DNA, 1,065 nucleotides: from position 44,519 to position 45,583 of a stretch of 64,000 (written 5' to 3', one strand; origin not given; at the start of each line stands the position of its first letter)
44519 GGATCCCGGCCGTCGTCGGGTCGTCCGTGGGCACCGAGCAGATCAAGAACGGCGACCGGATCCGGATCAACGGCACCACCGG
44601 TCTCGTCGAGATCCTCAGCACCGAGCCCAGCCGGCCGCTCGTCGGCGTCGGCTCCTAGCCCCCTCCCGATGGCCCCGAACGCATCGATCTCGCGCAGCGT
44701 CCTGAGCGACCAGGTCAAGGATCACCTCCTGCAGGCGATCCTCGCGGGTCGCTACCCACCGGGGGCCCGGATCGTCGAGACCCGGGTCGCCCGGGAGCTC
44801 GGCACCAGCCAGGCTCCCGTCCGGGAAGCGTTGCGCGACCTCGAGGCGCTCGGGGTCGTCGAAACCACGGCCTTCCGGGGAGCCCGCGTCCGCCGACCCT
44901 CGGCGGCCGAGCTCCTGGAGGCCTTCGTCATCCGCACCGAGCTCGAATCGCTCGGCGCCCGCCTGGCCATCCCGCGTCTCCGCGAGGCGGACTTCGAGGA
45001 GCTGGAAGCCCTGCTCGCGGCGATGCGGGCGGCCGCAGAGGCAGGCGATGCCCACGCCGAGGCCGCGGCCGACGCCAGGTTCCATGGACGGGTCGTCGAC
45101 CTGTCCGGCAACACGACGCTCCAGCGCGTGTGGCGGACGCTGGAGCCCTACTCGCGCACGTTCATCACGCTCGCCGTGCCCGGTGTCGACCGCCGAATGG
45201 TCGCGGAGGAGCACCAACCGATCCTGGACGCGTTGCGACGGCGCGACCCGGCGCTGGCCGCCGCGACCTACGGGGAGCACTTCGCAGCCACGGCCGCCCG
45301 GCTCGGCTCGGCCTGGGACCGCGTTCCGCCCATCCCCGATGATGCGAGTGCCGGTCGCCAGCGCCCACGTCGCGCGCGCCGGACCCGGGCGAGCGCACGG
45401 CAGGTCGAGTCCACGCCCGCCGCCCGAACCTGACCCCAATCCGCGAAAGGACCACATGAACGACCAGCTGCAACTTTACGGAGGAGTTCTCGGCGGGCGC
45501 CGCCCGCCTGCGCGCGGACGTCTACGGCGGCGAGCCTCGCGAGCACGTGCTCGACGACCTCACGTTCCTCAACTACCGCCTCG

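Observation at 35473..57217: Recurring ATCGAT-centred AT-rich operator links five promoter regions into one putative regulon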

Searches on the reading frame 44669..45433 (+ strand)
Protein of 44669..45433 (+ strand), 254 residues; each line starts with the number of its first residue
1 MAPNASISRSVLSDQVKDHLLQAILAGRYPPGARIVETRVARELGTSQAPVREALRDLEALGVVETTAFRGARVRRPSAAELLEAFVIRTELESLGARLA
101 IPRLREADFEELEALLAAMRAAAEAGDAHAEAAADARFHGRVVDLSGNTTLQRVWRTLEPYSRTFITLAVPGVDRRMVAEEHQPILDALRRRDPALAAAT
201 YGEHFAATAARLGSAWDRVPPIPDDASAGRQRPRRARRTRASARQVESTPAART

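Call 10: search_protein_families(library=pfam, proteins=[window:44669-45433:+])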
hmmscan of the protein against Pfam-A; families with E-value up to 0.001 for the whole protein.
window:44669-45433:+ (254 aa): 2 families
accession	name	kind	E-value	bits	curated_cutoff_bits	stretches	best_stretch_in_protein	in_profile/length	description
PF07729.17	FCD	-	2e-27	96.5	24.3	1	84-206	1-124/125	FCD domain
PF00392.27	GntR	-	6.1e-14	51.9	27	1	12-74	1-64/64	Bacterial regulatory proteins, gntR family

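Call 25: search_protein_families(library=ncbifam, proteins=[window:44669-45433:+], max_evalue=0.00001)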
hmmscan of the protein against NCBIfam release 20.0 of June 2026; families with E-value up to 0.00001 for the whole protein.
window:44669-45433:+ (254 aa): 9 families
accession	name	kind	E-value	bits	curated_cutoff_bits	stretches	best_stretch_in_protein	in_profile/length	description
TIGR03338.1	phnR_burk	equivalog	5.9e-34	117.5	271.5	1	9-211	9-212/212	phosphonate utilization associated transcriptional regulator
NF003011.0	PRK03837.1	subfamily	1.1e-18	67.7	260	2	89-210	111-231/241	transcriptional regulator NanR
NF008504.0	PRK11414.1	equivalog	1.1e-15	58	225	1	12-146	12-146/221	GntR family transcriptional regulator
NF007001.0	PRK09464.1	equivalog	1.5e-11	44.4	330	0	88-206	103-226/254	pyruvate dehydrogenase complex transcriptional repressor PdhR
TIGR02018.2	his_ut_repres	equivalog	3.1e-11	43.1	220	1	14-125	2-115/226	histidine utilization transcriptional repressor HutC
NF007741.0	PRK10421.1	equivalog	1.4e-10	41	311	0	89-208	105-229/262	transcriptional regulator LldR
NF008576.0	PRK11534.1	equivalog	3.2e-08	33.5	218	1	19-204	15-209/225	DNA-binding transcriptional regulator CsiR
NF007442.0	PRK09990.1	equivalog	3.2e-08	33.3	301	1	9-208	8-231/256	transcriptional regulator GlcC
NF053730.1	TransRegRv1152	equivalog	4.1e-06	26.7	170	1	11-78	16-84/120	Rv1152 family transcriptional regulator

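Call 30: search_solved_structures(query=window:44669-45433:+, max_evalue=0.00001)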
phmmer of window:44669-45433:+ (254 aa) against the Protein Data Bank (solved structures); distinct sequences matched with E-value up to 0.00001: 9.
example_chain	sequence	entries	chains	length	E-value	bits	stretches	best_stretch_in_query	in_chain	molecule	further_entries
7xp0_A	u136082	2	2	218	1.4e-25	93.6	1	11-210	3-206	Probable transcriptional regulator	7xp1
3ihu_A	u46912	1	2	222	1.5e-12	51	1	9-204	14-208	Transcriptional regulator, GntR family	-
4p9f_A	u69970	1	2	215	4.8e-12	49.4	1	13-193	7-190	HTH-type transcriptional regulator mcbR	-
3c7j_A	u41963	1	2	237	9.2e-11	45.2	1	3-121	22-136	Transcriptional regulator, GntR family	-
7c7e_A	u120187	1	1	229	4.8e-10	42.8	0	88-199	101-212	Putative DNA-binding transcriptional regulator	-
6z74_A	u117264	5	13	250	5.9e-10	42.5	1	20-209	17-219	Transcriptional regulator, GntR family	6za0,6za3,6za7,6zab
6az6_A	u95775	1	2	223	2.8e-09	40.3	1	12-198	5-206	GntR family transcriptional regulator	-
7u5q_A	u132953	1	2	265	9.3e-09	38.6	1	7-208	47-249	Transcriptional regulator, GntR family protein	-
2hs5_A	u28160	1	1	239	2.7e-08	37.1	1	8-161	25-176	putative transcriptional regulator GntR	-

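Call 35: find_homologous_proteins(query=window:44669-45433:+, max_evalue=1e-10)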
Query window:44669-45433:+ (254 aa): 4705 proteins with E <= 1e-10 among 8000 candidates; the best 120 are listed.
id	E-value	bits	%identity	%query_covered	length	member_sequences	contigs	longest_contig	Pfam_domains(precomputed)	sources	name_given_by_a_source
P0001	1.5e-146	504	97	100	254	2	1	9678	PF07729.18,PF00392.28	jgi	jgi:DNA-binding GntR family transcriptional regulator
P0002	1.0e-113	397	84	89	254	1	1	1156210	PF07729.18,PF00392.28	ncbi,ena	-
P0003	4.9e-113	394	85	88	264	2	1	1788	PF07729.18,PF00392.28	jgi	jgi:DNA-binding GntR family transcriptional regulator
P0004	5.4e-113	394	85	90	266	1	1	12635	PF07729.18,PF00392.28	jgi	jgi:DNA-binding GntR family transcriptional regulator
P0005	1.4e-112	393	80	94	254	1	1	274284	PF07729.18,PF00392.28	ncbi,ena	-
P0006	1.4e-110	387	85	88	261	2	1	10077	PF07729.18,PF00392.28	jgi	jgi:DNA-binding GntR family transcriptional regulator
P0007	7.8e-110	384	85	85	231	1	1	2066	PF07729.18,PF00392.28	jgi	jgi:DNA-binding GntR family transcriptional regulator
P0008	1.7e-104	367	79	90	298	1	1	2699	PF07729.18,PF00392.28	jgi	jgi:DNA-binding GntR family transcriptional regulator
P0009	3.7e-104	365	81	87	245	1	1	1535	PF07729.18,PF00392.28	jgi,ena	-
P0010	4.7e-100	352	80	87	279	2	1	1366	PF07729.18,PF00392.28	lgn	-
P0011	7.2e-100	351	80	85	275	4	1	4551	PF07729.18,PF00392.28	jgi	jgi:DNA-binding GntR family transcriptional regulator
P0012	1.1e-98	348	80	85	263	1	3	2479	PF07729.18,PF00392.28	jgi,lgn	jgi:DNA-binding GntR family transcriptional regulator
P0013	8.9e-98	345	79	85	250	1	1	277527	PF07729.18,PF00392.28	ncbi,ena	-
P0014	3.8e-97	343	73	92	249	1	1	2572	PF07729.18,PF00392.28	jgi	jgi:DNA-binding GntR family transcriptional regulator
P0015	4.1e-96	339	76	85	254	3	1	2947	PF07729.18,PF00392.28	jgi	jgi:DNA-binding GntR family transcriptional regulator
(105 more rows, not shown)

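Call 52: search_protein_representatives(protein=window:44669-45433:+)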
Query: 254 residues. Proteins with E-value up to 0.001 (for the whole library): 49245; up to 1e-10: 14193; up to 1e-30: 116. The best 150 are listed.
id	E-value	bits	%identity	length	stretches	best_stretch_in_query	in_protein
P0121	4.2e-79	281.8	64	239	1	1-226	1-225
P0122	4.7e-76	271.9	61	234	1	3-229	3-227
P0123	1.9e-74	266.6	62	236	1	3-224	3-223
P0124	2.7e-72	259.6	50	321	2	6-207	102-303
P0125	3.3e-71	256.0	57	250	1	4-226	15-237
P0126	4.1e-69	249.1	62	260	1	5-212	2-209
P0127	8.8e-64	231.7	80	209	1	4-150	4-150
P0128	3.1e-63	229.9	53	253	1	7-244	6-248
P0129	5.5e-60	219.3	71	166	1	4-160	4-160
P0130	9.5e-60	218.5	60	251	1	1-180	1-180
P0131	1.4e-56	208.2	61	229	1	9-194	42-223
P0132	6.6e-56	206.0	48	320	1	4-239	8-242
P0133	1.7e-53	198.0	51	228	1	3-213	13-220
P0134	6.0e-53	196.3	48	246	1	4-210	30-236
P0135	4.1e-51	190.3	68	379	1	4-154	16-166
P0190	1.8e-34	135.8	38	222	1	7-208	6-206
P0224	1.1e-31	126.7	38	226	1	6-198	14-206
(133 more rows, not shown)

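Call 56: find_homologous_proteins(query=P0190, max_evalue=1e-20)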
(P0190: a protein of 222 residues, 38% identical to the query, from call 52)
Query P0190 (222 aa): 315 proteins with E <= 1e-20 among 3806 candidates; the best 120 are listed.
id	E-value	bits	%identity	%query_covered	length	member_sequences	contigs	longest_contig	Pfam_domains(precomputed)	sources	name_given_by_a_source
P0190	6.9e-132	455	100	100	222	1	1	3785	PF07729.18,PF00392.28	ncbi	-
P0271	1.3e-84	301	69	94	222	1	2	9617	PF07729.18,PF00392.28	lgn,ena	-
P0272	3.9e-84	299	70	94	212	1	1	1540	PF07729.18,PF00392.28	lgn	-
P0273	4.6e-82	292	71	92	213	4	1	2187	PF07729.18,PF00392.28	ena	-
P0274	1.5e-81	291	67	93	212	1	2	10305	PF07729.18,PF00392.28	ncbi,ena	-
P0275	1.8e-81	290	68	93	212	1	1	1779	PF07729.18,PF00392.28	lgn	-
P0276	5.0e-81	289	68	94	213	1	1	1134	PF07729.18,PF00392.28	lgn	-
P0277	7.8e-81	288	68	93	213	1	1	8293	PF07729.18,PF00392.28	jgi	-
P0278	6.4e-80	285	66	93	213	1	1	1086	PF07729.18,PF00392.28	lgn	-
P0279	6.5e-80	285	70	92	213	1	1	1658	PF07729.18,PF00392.28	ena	-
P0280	3.3e-79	283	68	92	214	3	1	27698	PF07729.18,PF00392.28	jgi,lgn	-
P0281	3.9e-78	279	66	93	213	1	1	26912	PF07729.18,PF00392.28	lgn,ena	-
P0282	2.2e-77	277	65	97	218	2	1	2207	PF07729.18,PF00392.28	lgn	-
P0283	2.8e-77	277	66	93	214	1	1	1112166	PF07729.18,PF00392.28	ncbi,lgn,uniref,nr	ncbi:GntR family transcriptional regulator [Marivita hallyeonensis]|uniref:Transcriptional regulator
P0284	3.5e-77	276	65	93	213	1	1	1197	PF07729.18,PF00392.28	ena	-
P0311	4.4e-61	224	55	93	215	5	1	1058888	PF07729.18,PF00392.28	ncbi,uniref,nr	ncbi:GntR family transcriptional regulator [Nitratireductor sp. XY-223]|uniref:GntR family transcrip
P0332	1.8e-55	206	51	92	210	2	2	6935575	PF07729.18,PF00392.28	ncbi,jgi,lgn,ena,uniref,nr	ncbi:GntR family transcriptional regulator [Roseibium sp. MMSF_3544]|uniref:GntR family transcriptio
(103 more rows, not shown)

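Call 57: find_encoding_contigs(protein=P0283, flank=6000, max_places=1)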
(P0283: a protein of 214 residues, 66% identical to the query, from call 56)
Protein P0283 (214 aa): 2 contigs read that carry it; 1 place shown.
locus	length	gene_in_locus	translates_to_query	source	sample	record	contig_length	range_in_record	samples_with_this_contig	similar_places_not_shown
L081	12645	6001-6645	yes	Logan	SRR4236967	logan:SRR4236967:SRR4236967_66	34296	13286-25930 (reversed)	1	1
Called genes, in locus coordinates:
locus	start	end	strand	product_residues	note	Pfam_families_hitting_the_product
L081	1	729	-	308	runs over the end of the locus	PF00701:DHDPS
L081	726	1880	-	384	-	PF08240:ADH_N, PF16912:Glu_dehyd_C, PF00107:ADH_zinc_N, PF13602:ADH_zinc_N_2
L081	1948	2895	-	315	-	PF03480:DctP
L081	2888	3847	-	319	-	PF03401:TctC, PF12974:Phosphonate-bd (weak)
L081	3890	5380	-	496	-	PF01970:TctA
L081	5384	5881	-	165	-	PF07331:TctB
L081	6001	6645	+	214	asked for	PF00392:GntR, PF07729:FCD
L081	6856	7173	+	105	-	-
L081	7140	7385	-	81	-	PF03693:ParD_antitoxin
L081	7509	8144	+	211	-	PF00589:Phage_integrase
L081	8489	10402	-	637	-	PF06808:DctM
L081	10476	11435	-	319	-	PF16868:NMT1_3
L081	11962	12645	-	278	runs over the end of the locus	PF03446:NAD_binding_2 (weak), PF03807:F420_oxidored (weak), PF16896:PGDH_C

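Call 58: find_encoding_contigs(protein=P0311, flank=6000, max_places=1)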
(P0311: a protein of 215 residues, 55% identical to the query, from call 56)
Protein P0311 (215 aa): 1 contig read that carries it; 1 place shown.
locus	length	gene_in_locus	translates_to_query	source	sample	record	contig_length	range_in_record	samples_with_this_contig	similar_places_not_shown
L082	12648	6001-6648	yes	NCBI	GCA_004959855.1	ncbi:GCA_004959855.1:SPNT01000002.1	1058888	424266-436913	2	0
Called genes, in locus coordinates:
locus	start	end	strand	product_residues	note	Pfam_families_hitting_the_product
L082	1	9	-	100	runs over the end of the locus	PF07045:DUF1330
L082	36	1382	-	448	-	PF06808:DctM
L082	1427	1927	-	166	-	PF04290:DctQ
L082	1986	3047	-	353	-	PF03480:DctP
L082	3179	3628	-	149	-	-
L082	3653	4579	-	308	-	PF00701:DHDPS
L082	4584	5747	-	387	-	PF08240:ADH_N, PF16912:Glu_dehyd_C, PF00107:ADH_zinc_N, PF13602:ADH_zinc_N_2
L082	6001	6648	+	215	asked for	PF00392:GntR, PF07729:FCD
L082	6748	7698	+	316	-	PF03547:Mem_trans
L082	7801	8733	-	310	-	PF02826:2-Hacid_dh_C (weak), PF03446:NAD_binding_2, PF03807:F420_oxidored, PF14833:NAD_binding_11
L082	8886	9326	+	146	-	PF00293:NUDIX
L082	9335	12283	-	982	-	PF02739:5_3_exonuc_N, PF22619:DNA_polI_exo1 (faint), PF01367:5_3_exonuc, PF01612:DNA_pol_A_exo1, PF00476:DNA_pol_A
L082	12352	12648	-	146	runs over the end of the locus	PF13404:HTH_AsnC-type, PF13412:HTH_24, PF22798:DUF5817_CT (faint), PF01037:AsnC_trans_reg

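Call 59: find_encoding_contigs(protein=P0332, flank=6000, max_places=1)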
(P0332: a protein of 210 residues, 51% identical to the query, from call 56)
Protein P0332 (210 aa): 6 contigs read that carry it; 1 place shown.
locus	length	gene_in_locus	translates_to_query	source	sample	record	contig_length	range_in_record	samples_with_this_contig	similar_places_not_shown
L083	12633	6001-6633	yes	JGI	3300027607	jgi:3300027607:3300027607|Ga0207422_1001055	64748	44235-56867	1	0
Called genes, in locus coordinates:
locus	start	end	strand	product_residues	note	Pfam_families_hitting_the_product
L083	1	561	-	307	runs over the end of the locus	PF00701:DHDPS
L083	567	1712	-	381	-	PF08240:ADH_N, PF16912:Glu_dehyd_C, PF00107:ADH_zinc_N, PF13602:ADH_zinc_N_2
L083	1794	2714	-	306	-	PF03480:DctP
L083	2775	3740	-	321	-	PF03401:TctC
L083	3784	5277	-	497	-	PF01970:TctA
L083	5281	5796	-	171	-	PF07331:TctB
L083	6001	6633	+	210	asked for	PF00392:GntR, PF07729:FCD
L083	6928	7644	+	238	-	-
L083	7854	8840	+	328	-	PF00389:2-Hacid_dh, PF02826:2-Hacid_dh_C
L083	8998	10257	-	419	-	PF08309:LVIVD (faint)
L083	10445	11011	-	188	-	-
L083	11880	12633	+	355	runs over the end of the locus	PF01734:Patatin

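Call 63: find_homologous_proteins(query=P0224, max_evalue=1e-20)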
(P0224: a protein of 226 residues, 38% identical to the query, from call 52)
Query P0224 (226 aa): 560 proteins with E <= 1e-20 among 2128 candidates; the best 120 are listed.
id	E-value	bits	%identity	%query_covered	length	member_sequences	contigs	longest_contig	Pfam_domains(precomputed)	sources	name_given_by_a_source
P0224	6.1e-134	462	100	100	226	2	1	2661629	PF13412.13,PF07729.18,PF00392.28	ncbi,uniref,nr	ncbi:GntR family transcriptional regulator [Neomoorella thermoacetica]|uniref:GntR family transcript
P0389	7.1e-117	406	87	100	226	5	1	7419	PF13412.13,PF07729.18,PF00392.28,PF01325.26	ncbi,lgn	ncbi:MAG: GntR family transcriptional regulator [Bacillus sp. (in: firmicutes)]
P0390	7.0e-79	282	60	94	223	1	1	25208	PF07729.18,PF00392.28,PF01325.26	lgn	-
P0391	1.6e-69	252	57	98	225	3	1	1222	PF07729.18,PF00392.28,PF01325.26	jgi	-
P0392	2.8e-67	244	57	96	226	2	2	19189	PF07729.18,PF00392.28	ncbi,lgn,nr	ncbi:MAG: GntR family transcriptional regulator [Clostridia bacterium]|nr:GntR family transcriptiona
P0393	1.0e-65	239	57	95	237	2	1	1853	PF07729.18,PF00392.28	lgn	-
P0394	2.9e-63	231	53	100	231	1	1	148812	PF13412.13,PF07729.18,PF00392.28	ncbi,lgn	ncbi:MAG: GntR family transcriptional regulator [Bacillota bacterium]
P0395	3.8e-63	231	56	92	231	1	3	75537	PF07729.18,PF00392.28,PF01325.26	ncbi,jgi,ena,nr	ncbi:MAG TPA: GntR family transcriptional regulator [Bacillota bacterium]|nr:GntR family transcripti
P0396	1.4e-61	226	54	95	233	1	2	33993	PF07729.18,PF00392.28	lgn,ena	-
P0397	4.3e-60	221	54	94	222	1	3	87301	PF07729.18,PF00392.28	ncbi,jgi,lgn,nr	ncbi:MAG: transcriptional Regulator, GntR family [Clostridiales bacterium]|jgi:DNA-binding GntR fami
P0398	6.7e-60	220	56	94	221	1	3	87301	PF07729.18,PF00392.28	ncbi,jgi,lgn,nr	ncbi:MAG: transcriptional Regulator, GntR family [Clostridiales bacterium]|jgi:DNA-binding GntR fami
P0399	1.8e-59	219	51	94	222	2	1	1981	PF13412.13,PF07729.18,PF00392.28,PF01325.26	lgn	-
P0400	2.2e-59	219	53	93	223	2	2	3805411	PF07729.18,PF00392.28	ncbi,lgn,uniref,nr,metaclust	ncbi:MAG: GntR family transcriptional regulator [Bacillota bacterium]|uniref:FCD domain-containing p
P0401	2.6e-59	218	56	91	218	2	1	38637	PF07729.18,PF00392.28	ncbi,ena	-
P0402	1.1e-57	213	53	93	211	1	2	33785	PF13412.13,PF07729.18,PF00392.28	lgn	-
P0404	1.2e-56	210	50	94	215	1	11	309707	PF07729.18,PF00392.28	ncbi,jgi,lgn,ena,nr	ncbi:MAG: hypothetical protein APF77_24510 [Clostridia bacterium BRH_c25]|nr:MAG: hypothetical prote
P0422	1.2e-47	180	45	91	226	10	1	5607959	PF07729.18,PF00392.28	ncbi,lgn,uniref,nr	ncbi:GntR family transcriptional regulator [Thermogemmatispora carboxidivorans]|uniref:GntR family t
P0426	3.8e-47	179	43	90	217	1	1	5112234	PF07729.18,PF00392.28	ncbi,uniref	ncbi:GntR family transcriptional regulator [Peribacillus sp. SCS-155]|uniref:GntR family transcripti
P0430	7.1e-47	178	42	93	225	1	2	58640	PF07729.18,PF00392.28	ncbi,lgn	ncbi:MAG: GntR family transcriptional regulator [Anaerolineales bacterium]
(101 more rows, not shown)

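Call 64: find_encoding_contigs(protein=P0224, flank=6000, max_places=1)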
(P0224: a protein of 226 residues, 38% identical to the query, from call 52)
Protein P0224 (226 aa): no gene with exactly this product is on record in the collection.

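Call 65: find_encoding_contigs(protein=P0422, flank=6000, max_places=1)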
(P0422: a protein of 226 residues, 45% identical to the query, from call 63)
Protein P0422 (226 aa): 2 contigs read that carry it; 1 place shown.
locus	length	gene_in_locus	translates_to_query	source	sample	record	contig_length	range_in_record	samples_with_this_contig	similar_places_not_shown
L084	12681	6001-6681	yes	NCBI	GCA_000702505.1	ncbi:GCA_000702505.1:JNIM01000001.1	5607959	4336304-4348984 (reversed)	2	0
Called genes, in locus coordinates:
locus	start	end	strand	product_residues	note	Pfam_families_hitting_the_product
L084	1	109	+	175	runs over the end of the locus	PF00885:DMRL_synthase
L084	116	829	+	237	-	PF00677:Lum_binding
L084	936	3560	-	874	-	PF13360:PQQ_2 (faint)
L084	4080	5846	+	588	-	PF09852:DUF2079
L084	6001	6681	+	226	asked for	PF00392:GntR, PF07729:FCD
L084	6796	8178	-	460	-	PF05977:MFS_3, PF07690:MFS_1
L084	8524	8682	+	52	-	PF18930:DUF5679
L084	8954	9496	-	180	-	PF00903:Glyoxalase (weak), PF13669:Glyoxalase_4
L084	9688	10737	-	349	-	PF24684:Vgb_lyase (faint), PF08450:SGL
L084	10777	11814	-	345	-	PF01557:FAA_hydrolase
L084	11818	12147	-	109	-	PF03992:ABM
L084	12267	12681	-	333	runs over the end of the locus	PF00106:adh_short (weak), PF01073:3Beta_HSD, PF01370:Epimerase, PF02719:Polysacc_synt_2, PF04321:RmlD_sub_bind, PF07993:NAD_binding_4 (weak), PF13460:NAD_binding_10 (weak), PF16363:GDP_Man_Dehyd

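Call 66: find_encoding_contigs(protein=P0426, flank=6000, max_places=1)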
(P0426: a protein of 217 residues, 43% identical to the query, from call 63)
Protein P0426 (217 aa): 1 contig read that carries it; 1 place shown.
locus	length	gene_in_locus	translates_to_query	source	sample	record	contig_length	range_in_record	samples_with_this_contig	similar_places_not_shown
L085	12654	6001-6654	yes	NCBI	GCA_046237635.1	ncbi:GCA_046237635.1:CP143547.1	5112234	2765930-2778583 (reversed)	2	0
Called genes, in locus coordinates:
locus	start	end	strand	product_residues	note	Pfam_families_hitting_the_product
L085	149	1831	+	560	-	PF00501:AMP-binding, PF13193:AMP-binding_C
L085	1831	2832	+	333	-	PF02126:PTE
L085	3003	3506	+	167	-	PF05163:DinB, PF04978:MST, PF12867:DinB_2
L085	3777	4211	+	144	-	PF04657:DMT_YdcZ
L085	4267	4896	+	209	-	PF01128:IspD (weak), PF12804:NTP_transf_3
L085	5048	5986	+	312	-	PF01326:PPDK_N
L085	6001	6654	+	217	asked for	PF00392:GntR, PF07729:FCD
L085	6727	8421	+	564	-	PF27448:Rph_4th, PF00391:PEP-utilizers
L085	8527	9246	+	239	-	PF04199:Cyclase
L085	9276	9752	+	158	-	PF10604:Polyketide_cyc2, PF06240:COXG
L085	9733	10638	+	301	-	PF00941:FAD_binding_5, PF03450:CO_deh_flav_C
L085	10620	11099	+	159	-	PF00111:Fer2 (weak), PF13085:Fer2_3, PF01799:Fer2_2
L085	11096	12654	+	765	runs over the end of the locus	PF01315:Ald_Xan_dh_C, PF02738:MoCoBD_1, PF20256:MoCoBD_2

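Call 75: find_encoding_contigs(protein=P0400, flank=5000, max_places=1)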
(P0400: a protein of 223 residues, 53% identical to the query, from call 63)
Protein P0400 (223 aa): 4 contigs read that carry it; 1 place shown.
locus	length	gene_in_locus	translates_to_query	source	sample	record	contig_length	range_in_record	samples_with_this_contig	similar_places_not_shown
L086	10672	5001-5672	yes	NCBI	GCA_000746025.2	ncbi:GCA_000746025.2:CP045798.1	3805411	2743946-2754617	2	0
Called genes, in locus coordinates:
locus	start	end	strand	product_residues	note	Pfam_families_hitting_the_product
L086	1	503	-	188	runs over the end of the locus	PF03734:YkuD, PF01476:LysM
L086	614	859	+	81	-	PF09723:Zn_ribbon_8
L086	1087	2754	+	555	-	PF02690:Na_Pi_cotrans, PF01895:PhoU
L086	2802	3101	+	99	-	PF01910:Thiamine_BP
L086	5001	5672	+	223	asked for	PF00392:GntR, PF07729:FCD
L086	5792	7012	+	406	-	PF07501:G5 (faint), PF04294:VanW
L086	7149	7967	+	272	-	PF07833:Cu_amine_oxidN1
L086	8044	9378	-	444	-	PF00082:Peptidase_S8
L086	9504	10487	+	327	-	PF11258:DUF3048, PF17479:DUF3048_C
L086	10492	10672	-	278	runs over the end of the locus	PF01522:Polysacc_deac_1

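Call 76: find_encoding_contigs(protein=P0404, flank=5000, max_places=1)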
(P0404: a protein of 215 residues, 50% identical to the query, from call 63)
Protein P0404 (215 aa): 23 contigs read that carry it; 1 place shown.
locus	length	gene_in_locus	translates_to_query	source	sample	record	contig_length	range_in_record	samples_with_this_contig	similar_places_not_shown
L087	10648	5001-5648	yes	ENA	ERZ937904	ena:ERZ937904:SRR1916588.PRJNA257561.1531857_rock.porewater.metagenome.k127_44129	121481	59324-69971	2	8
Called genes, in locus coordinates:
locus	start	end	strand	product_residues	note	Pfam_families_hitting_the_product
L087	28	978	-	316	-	PF02737:3HCDH_N, PF00725:3HCDH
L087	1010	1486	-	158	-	PF00111:Fer2 (weak), PF01799:Fer2_2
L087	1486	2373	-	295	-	PF00941:FAD_binding_5, PF03450:CO_deh_flav_C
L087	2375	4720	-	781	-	PF01315:Ald_Xan_dh_C, PF02738:MoCoBD_1, PF20256:MoCoBD_2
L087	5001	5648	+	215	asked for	PF00392:GntR, PF07729:FCD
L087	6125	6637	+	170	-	PF06496:DUF1097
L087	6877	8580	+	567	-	PF27448:Rph_4th, PF00391:PEP-utilizers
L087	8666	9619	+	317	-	PF01326:PPDK_N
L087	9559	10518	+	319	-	-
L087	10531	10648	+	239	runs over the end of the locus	PF04199:Cyclase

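Call 77: find_encoding_contigs(protein=P0430, flank=5000, max_places=1)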
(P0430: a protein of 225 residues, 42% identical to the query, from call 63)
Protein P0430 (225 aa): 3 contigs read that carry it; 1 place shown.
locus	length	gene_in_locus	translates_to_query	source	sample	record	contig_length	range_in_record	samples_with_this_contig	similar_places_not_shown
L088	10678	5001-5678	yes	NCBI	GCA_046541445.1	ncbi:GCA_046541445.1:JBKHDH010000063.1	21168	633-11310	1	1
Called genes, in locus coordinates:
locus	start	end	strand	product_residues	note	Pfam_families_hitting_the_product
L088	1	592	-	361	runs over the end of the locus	PF01075:Glyco_transf_9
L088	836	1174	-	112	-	PF03600:CitMHS (weak)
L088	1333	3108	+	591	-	PF00939:Na_sulph_symp, PF03600:CitMHS, PF02080:TrkA_C, PF00939:Na_sulph_symp, PF03600:CitMHS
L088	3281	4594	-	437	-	PF00390:malic, PF03949:Malic_M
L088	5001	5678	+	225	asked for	PF00392:GntR, PF07729:FCD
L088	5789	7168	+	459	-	PF00364:Biotin_lipoyl, PF02817:E3_binding, PF00198:2-oxoacid_dh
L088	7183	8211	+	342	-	PF00676:E1_dh, PF02775:TPP_enzyme_C (weak)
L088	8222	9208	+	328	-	PF02779:Transket_pyr, PF02780:Transketolase_C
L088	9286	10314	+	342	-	PF01113:DapB_N (weak), PF02800:Gp_dh_C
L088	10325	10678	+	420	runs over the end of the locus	PF00162:PGK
